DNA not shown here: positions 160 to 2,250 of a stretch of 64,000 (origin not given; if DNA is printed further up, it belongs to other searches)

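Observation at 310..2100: Domain-permuted phosphoglycosyl transferase: catalytic PglC-like domain first, WbaP-type TM+CoA-binding module last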

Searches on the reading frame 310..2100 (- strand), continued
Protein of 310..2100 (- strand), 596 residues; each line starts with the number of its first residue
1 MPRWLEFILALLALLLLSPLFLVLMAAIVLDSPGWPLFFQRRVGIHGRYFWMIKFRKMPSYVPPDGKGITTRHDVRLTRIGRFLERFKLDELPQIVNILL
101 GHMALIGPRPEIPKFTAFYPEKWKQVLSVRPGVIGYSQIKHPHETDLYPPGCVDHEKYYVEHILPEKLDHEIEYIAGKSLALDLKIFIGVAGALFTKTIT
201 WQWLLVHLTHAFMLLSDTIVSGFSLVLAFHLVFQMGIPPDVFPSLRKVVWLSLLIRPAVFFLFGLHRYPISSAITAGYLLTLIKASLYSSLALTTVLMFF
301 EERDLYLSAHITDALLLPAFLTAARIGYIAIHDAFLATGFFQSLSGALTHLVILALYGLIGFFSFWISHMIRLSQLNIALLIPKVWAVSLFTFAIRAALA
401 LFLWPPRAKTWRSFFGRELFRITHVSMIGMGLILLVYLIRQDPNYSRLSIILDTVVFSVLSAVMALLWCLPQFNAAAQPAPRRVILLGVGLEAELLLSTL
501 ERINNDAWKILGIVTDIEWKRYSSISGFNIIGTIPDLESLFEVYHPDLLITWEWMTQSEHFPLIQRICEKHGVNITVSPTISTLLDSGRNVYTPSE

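Call 6: search_solved_structures(query=window:310-2100:-, max_evalue=1, show_alignments=3)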
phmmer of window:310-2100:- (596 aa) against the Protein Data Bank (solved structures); distinct sequences matched with E-value up to 1: 8.
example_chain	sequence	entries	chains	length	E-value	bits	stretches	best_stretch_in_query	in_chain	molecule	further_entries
8g1n_A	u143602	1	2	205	4.8e-19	71.4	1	3-143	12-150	N,N'-diacetylbacilliosaminyl-1-phosphate transferase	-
8e37_B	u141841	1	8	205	1.8e-18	69.5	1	3-143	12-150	N,N'-diacetylbacilliosaminyl-1-phosphate transferase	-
8t53_A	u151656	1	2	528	6.4e-16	61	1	3-147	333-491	Undecaprenyl-phosphate galactose phosphotransferase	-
30us_A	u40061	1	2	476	2.1e-14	56.1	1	5-146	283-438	UDP-Gal::undecaprenolphosphate Gal-1-P transferase WbaP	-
9s7s_A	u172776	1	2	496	2.4e-14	55.9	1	5-146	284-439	UDP-Gal::undecaprenolphosphate Gal-1-P transferase WbaP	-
9s8l_A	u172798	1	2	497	2.4e-14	55.9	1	5-146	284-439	UDP-Gal::undecaprenolphosphate Gal-1-P transferase WbaP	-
30wc_A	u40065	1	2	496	2.4e-14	55.9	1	5-146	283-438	Undecaprenyl-phosphate galactose phosphotransferase WbaP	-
5t96_A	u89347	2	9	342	0.53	11.8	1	297-367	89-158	HE protein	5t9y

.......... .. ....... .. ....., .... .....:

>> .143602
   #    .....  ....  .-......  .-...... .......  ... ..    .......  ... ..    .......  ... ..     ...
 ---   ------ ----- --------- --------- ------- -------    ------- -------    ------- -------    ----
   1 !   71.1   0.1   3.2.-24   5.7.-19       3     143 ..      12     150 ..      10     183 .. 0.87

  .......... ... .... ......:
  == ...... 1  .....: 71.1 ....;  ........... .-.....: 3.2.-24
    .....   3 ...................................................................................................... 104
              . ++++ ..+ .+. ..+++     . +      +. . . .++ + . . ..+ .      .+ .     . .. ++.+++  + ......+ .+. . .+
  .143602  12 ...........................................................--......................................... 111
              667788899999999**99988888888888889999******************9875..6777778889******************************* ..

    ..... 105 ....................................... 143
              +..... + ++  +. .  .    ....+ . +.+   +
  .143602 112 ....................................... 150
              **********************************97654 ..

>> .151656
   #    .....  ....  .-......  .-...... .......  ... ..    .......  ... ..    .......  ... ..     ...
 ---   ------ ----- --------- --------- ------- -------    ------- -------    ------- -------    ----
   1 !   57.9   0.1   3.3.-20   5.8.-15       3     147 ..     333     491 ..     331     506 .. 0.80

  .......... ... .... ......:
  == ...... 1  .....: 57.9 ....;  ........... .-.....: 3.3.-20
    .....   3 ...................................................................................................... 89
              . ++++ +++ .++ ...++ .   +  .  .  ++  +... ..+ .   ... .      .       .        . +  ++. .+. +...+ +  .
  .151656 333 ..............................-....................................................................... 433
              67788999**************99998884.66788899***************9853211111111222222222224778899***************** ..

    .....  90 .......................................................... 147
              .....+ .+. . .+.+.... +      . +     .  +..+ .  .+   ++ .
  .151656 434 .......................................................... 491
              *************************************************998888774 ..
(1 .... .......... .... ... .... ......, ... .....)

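Call 17: search_protein_families(library=pfam, proteins=[P0045, P0022, P0028, P0006, P0084, P0099, P0067], max_evalue=0.01)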
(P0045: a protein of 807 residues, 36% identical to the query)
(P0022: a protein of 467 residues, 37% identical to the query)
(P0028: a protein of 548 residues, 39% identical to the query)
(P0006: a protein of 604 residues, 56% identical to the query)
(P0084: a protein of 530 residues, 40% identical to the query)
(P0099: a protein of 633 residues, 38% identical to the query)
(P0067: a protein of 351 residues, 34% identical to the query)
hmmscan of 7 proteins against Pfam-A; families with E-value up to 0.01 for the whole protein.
P0045 (807 aa): 12 families
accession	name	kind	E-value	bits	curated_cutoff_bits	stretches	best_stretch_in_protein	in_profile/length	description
PF02719.21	Polysacc_synt_2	-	1.8e-104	349.5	20.2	1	474-756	1-291/293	Polysaccharide biosynthesis protein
PF02397.22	Bac_transf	-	1.1e-44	152.5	27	1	3-188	1-172/179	Bacterial sugar transferase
PF01370.27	Epimerase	-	4.3e-28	98.8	20.9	1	475-684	2-226/240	NAD dependent epimerase/dehydratase family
PF04321.23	RmlD_sub_bind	-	3.6e-17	62.8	27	1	473-665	2-180/287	RmlD substrate binding domain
PF16363.11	GDP_Man_Dehyd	-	3.8e-16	59.9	27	1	475-598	1-130/332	GDP-mannose 4,6 dehydratase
PF01073.25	3Beta_HSD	-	4.7e-14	52.5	22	1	475-605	1-124/280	3-beta hydroxysteroid dehydrogenase/isomerase family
PF07993.18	NAD_binding_4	-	2.4e-08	33.9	20.1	1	477-603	2-142/258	Male sterility protein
PF00106.31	adh_short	-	3.6e-06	27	26.6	1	474-544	3-70/195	short chain dehydrogenase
PF13727.12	CoA_binding_3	-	7.2e-06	26.6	25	1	317-428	66-173/175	CoA-binding domain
PF13460.12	NAD_binding_10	-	7.7e-06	26.3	27.2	1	478-602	1-103/184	NAD(P)H-binding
PF02254.24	TrkA_N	-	0.0017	19.1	23.8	0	335-422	2-86/116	TrkA-N domain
PF08659.16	KR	-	0.005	17.2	22.6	0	475-547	4-77/180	KR domain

P0022 (467 aa): 2 families
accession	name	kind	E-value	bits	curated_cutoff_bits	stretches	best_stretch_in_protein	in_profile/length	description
PF02397.22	Bac_transf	-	5.3e-58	195.9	27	1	2-194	1-177/179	Bacterial sugar transferase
PF13727.12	CoA_binding_3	-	6.1e-16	59.4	25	1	277-439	18-175/175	CoA-binding domain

P0028 (548 aa): 3 families
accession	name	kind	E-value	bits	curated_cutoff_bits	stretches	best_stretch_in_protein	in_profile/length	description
PF02397.22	Bac_transf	-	8.3e-56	188.8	27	1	28-221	1-178/179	Bacterial sugar transferase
PF13727.12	CoA_binding_3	-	8.5e-05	23.1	25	1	354-475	56-173/175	CoA-binding domain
PF17836.7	PglD_N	-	0.0094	16.9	23.4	0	381-459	2-73/78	PglD N-terminal domain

P0006 (604 aa): 2 families
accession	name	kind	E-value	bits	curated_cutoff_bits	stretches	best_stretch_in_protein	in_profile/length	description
PF02397.22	Bac_transf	-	7.6e-46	156.3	27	1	3-193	2-176/179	Bacterial sugar transferase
PF13727.12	CoA_binding_3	-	1.7e-06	28.6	25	1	416-580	18-175/175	CoA-binding domain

P0084 (530 aa): 7 families
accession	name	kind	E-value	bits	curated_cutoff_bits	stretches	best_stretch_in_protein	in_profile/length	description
PF02397.22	Bac_transf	-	1.3e-55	188.2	27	1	6-190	1-178/179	Bacterial sugar transferase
PF01370.27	Epimerase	-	7.6e-20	71.8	20.9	1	252-440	38-234/240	NAD dependent epimerase/dehydratase family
PF04321.23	RmlD_sub_bind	-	1.3e-12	47.9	27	1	234-466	2-233/287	RmlD substrate binding domain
PF01073.25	3Beta_HSD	-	2.4e-10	40.4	22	1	261-431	48-225/280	3-beta hydroxysteroid dehydrogenase/isomerase family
PF07993.18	NAD_binding_4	-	2.5e-07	30.6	20.1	1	281-397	90-214/258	Male sterility protein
PF16363.11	GDP_Man_Dehyd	-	9.6e-05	22.4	27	1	247-451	38-253/332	GDP-mannose 4,6 dehydratase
PF13460.12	NAD_binding_10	-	0.0024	18.2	27.2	1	275-402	56-157/184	NAD(P)H-binding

P0099 (633 aa): 6 families
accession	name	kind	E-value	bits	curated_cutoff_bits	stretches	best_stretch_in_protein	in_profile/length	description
PF02397.22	Bac_transf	-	6.5e-55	185.9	27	1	90-268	1-178/179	Bacterial sugar transferase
PF01370.27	Epimerase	-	2.3e-17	63.6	20.9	1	320-545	1-231/240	NAD dependent epimerase/dehydratase family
PF04321.23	RmlD_sub_bind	-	2.4e-09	37.1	27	1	320-553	3-216/287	RmlD substrate binding domain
PF13460.12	NAD_binding_10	-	1.4e-06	28.7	27.2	1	398-496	77-148/184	NAD(P)H-binding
PF01073.25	3Beta_HSD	-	1.2e-05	25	22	1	426-533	101-223/280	3-beta hydroxysteroid dehydrogenase/isomerase family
PF07993.18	NAD_binding_4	-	0.00036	20.2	20.1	1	435-504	131-217/258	Male sterility protein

P0067 (351 aa): 1 family
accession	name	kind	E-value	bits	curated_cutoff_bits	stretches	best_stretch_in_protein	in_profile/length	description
PF02397.22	Bac_transf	-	6.4e-57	192.4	27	1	7-190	1-179/179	Bacterial sugar transferase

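Call 29: predict_structure(alignment_id=A2)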
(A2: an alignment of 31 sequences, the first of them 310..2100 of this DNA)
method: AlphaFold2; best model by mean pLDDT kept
length: 596 residues; sequences in the alignment: 31
mean_pLDDT: 84.8   pTM: 0.66
mean pLDDT of the five models: 84.8, 83.0, 82.4, 80.6, 78.4
residues with pLDDT >= 90: 236; 70-90: 314; 50-70: 37; < 50: 9
segments of 3 or more residues with pLDDT < 50: 588-596
pLDDT, mean of each block of 10 residues (from residue 1): 91 92 90 86 91 86 69 73 85 93 91 90 92 87 77 82 90 91 90 79 81 91 92 82 89 92 81 74 93 89 75 93 86 76 82 92 92 84 86 93 83 86 92 88 82 94 90 69 85 80 75 84 79 89 91 85 92 87 56 31
secondary structure, 60 per line:
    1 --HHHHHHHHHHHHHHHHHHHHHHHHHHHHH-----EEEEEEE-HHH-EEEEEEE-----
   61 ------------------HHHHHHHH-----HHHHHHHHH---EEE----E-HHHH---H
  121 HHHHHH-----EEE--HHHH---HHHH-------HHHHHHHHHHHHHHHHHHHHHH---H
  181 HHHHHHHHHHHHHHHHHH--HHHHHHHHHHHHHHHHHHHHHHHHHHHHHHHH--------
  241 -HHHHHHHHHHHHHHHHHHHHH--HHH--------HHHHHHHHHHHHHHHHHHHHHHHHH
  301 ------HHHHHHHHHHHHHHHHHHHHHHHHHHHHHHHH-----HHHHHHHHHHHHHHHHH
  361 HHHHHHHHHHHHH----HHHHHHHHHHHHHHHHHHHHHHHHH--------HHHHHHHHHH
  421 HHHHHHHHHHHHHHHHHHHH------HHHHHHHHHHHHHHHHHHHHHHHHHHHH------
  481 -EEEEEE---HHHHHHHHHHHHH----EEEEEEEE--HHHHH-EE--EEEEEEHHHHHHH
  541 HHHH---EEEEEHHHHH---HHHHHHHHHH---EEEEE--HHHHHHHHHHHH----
elements in order: H3-31 E37-43 E49-55 H79-86 H92-100 E104-106 H113-116 H120-126 E132-134 H137-140 H144-147 H155-176 H180-198 H201-232 H242-262 H276-300 H307-338 H344-373 H378-402 H411-440 H447-474 E482-487 H491-503 E508-515 H518-522 E528-533 H534-544 E548-552 H553-557 H561-570 E574-578 H581-592

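Call 32: fold_search(model_id=the predicted structure, library=pdb)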
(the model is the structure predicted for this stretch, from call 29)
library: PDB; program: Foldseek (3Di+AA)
matches with E <= 10: 837; with E <= 0.001: 4
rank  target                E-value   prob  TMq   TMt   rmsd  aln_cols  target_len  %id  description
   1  8g1n_A                7.9e-09  1.00  0.25  0.72   5.9       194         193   28  Structure of Campylobacter concisus PglC I57M/Q175M Variant with modeled C-terminus (released 2023-05-31)
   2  8e37_A                1.5e-08  1.00  0.25  0.75   5.9       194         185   28  Structure of Campylobacter concisus wild-type SeMet PglC (released 2023-09-06)
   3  8g1n_B                2.0e-08  1.00  0.25  0.72   8.1       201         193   28  Structure of Campylobacter concisus PglC I57M/Q175M Variant with modeled C-terminus (released 2023-05-31)
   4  8t53_A                3.4e-06  1.00  0.23  0.34   3.8       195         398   24  S. enterica WbaP in a styrene maleic acid liponanoparticle (released 2024-02-14)
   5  5zz6_C                5.1e-03  1.00  0.17  0.44  13.5       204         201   13  Redox-sensing transcriptional repressor Rex (released 2018-11-07)
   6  5zz6_D                6.1e-03  1.00  0.16  0.45  12.7       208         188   13  Redox-sensing transcriptional repressor Rex (released 2018-11-07)
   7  3wg9_C                7.6e-03  1.00  0.17  0.44  12.6       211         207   10  Crystal structure of RSP, a Rex-family repressor (released 2014-08-13)
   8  3wgh_A                7.6e-03  1.00  0.17  0.43  12.1       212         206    8  Crystal structure of RSP in complex with beta-NADH (released 2014-08-13)
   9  5zz5_B                8.7e-03  1.00  0.17  0.43  12.9       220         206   12  Redox-sensing transcriptional repressor Rex (released 2018-11-07)
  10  5zz7_B                8.7e-03  1.00  0.16  0.41  13.9       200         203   10  Redox-sensing transcriptional repressor Rex (released 2018-11-07)
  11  9emb_A                1.0e-02  0.60  0.13  0.14  25.9       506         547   14  Structure of KefC Asp156Asn variant (released 2024-06-05)
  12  5zz5_C                1.1e-02  1.00  0.16  0.54   6.7       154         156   13  Redox-sensing transcriptional repressor Rex (released 2018-11-07)
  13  4r6i_A                1.3e-02  0.41  0.09  0.11  19.2       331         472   11  AtxA protein, a virulence regulator from Bacillus anthracis. (released 2014-10-22)
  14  3wgi_A                1.3e-02  1.00  0.16  0.41  12.4       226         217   12  Crystal structure of RSP in complex with beta-NAD+ and operator DNA (released 2014-08-13)
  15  3wg9_A                1.4e-02  1.00  0.16  0.43  12.6       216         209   11  Crystal structure of RSP, a Rex-family repressor (released 2014-08-13)
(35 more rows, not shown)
